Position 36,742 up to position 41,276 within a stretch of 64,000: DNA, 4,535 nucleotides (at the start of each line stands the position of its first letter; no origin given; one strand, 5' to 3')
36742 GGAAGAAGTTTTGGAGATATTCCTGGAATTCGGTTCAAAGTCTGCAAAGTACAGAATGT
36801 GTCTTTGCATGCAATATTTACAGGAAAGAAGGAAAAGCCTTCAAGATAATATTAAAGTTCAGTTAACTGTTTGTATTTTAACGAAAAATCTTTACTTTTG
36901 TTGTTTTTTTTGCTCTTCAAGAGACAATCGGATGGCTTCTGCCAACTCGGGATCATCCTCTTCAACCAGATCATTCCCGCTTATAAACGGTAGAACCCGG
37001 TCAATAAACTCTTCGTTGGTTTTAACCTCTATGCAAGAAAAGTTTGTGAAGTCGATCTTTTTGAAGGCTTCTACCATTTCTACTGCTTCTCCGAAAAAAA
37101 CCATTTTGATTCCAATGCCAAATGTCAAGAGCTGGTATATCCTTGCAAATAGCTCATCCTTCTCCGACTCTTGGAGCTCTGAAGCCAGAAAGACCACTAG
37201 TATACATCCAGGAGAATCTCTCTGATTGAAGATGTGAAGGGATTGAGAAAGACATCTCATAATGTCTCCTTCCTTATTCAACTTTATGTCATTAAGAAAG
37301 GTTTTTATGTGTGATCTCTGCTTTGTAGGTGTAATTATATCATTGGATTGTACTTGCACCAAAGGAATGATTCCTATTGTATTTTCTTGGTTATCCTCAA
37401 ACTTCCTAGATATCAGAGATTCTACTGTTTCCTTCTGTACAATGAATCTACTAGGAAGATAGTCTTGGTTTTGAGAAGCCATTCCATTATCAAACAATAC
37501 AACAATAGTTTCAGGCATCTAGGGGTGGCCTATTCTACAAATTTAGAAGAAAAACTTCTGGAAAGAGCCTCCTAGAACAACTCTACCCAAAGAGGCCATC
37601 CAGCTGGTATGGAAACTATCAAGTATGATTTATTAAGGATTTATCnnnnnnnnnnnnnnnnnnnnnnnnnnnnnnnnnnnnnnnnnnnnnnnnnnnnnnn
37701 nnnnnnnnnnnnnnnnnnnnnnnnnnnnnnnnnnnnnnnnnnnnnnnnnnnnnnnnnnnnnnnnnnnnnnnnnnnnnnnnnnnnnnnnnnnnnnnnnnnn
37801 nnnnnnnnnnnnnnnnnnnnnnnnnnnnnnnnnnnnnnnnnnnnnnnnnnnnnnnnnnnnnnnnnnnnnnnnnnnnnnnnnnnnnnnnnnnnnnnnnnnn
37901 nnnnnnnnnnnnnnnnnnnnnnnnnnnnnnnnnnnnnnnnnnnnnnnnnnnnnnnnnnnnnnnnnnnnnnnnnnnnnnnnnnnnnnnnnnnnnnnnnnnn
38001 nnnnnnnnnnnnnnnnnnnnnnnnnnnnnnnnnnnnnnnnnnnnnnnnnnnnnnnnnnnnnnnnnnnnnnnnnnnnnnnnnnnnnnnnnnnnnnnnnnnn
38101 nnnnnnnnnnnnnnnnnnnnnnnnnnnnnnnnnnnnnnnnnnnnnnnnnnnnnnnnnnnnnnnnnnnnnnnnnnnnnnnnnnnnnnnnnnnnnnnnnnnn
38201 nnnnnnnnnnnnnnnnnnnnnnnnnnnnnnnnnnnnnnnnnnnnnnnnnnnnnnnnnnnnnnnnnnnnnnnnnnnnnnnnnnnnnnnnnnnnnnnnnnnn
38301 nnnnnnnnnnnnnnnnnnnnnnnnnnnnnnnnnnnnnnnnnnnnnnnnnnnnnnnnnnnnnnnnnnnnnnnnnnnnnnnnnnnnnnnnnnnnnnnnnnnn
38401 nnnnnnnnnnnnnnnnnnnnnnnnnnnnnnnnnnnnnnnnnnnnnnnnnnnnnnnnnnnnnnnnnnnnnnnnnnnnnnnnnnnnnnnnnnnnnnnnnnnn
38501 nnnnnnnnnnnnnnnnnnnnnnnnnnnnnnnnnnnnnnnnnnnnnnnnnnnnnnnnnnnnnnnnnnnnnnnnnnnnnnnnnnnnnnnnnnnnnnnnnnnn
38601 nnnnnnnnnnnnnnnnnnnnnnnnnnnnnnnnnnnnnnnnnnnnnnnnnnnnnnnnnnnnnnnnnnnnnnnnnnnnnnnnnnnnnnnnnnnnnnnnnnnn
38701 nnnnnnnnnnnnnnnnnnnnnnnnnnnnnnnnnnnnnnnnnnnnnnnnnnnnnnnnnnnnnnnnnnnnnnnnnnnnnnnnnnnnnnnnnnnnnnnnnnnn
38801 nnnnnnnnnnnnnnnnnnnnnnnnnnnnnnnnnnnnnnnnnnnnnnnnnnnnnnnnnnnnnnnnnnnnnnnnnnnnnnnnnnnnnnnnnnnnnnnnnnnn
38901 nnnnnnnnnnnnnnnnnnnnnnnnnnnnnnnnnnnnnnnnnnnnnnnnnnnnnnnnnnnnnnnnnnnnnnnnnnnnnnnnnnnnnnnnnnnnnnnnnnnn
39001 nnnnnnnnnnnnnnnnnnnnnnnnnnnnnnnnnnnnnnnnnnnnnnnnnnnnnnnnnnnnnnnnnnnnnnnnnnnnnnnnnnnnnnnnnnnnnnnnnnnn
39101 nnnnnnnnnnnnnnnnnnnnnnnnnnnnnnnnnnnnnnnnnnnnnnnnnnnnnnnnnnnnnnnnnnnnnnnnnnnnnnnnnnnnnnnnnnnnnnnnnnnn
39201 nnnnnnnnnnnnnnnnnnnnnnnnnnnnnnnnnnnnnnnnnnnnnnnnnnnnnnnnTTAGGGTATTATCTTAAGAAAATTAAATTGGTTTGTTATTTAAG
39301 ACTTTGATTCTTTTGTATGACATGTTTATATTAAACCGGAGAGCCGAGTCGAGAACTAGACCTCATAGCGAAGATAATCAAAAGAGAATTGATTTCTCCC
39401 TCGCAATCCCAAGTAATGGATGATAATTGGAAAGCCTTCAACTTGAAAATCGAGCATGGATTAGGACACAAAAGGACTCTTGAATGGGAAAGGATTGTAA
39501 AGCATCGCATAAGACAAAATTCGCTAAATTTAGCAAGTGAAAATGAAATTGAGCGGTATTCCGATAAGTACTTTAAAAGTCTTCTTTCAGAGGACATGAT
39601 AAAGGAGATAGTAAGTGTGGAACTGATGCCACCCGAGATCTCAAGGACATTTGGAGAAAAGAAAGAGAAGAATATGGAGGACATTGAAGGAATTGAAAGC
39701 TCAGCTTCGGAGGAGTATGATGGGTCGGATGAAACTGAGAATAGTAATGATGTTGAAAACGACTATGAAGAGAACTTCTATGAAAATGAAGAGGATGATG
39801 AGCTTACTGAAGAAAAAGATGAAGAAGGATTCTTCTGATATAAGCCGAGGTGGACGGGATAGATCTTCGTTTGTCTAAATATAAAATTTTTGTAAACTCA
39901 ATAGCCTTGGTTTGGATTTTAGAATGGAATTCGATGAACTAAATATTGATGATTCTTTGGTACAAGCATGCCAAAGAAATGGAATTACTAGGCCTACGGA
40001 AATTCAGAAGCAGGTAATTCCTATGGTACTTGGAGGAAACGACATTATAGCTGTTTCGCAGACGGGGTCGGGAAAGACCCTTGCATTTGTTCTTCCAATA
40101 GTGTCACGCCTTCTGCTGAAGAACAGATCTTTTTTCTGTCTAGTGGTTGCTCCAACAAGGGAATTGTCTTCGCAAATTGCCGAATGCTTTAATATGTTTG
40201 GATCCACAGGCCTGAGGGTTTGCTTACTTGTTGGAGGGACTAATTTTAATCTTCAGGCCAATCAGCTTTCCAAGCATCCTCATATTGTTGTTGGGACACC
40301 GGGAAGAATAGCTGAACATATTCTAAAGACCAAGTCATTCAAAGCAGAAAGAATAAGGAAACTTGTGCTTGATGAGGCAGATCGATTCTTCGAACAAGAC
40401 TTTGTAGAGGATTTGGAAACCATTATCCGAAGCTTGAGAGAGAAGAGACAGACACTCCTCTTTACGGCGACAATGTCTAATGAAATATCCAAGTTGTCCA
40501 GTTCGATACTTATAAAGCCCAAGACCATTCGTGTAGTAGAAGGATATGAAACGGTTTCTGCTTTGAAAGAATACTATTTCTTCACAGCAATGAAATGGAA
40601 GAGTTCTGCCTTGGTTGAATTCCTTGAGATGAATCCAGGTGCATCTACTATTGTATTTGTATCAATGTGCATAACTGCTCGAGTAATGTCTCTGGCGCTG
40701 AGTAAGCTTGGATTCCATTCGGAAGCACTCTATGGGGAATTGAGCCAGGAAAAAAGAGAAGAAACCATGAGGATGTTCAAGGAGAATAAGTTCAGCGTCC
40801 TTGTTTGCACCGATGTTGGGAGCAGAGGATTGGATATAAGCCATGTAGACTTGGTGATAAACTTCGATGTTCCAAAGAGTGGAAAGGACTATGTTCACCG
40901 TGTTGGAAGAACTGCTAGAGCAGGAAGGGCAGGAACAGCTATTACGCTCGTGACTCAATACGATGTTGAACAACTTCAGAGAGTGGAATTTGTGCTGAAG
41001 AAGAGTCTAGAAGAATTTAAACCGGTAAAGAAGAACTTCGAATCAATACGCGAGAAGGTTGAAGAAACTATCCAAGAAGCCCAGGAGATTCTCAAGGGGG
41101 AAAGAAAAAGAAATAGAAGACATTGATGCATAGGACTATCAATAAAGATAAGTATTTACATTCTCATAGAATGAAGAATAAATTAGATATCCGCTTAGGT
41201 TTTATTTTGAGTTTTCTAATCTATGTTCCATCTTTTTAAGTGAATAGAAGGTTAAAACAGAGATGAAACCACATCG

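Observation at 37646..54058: Three paralogous bacterial-type ADP/ATP (NTT/TLC) transporters within 16.5 kb, two separated only by the UDG gene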

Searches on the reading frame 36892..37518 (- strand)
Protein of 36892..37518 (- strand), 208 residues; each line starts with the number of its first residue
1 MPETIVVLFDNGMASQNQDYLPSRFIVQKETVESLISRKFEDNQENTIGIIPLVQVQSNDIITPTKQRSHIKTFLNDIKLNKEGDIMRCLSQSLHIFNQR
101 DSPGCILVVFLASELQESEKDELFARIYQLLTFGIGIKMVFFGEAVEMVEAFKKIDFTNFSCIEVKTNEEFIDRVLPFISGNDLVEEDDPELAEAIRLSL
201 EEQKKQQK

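Call 3: search_protein_families(library=pfam, proteins=[window:36892-37518:-])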
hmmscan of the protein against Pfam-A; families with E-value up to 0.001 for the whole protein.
window:36892-37518:- (208 aa): 2 families
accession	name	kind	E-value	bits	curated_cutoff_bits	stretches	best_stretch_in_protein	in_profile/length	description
PF13519.12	VWA_2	-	3e-08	34.7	27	1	5-110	1-103/107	von Willebrand factor type A domain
PF04056.20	Ssl1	-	0.00074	19.8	27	1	10-149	3-145/193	Ssl1-like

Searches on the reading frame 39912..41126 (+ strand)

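Call 3: search_protein_families(library=pfam, proteins=[window:39912-41126:+])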
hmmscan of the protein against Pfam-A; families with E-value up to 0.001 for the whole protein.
window:39912-41126:+ (404 aa): 4 families
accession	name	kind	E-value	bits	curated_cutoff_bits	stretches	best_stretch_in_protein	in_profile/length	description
PF00270.35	DEAD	-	3.4e-47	160.7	26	1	29-194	1-166/167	DEAD/DEAH box helicase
PF00271.37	Helicase_C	-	1.2e-30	106.5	23.5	1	230-338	2-110/110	Helicase conserved C-terminal domain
PF04851.21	ResIII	-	3.6e-12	46.9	22.5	1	31-189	7-163/164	Type III restriction enzyme, res subunit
PF16203.11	ERCC3_RAD25_C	-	0.00083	19.2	27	0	234-340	52-154/248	ERCC3/RAD25/XPB C-terminal helicase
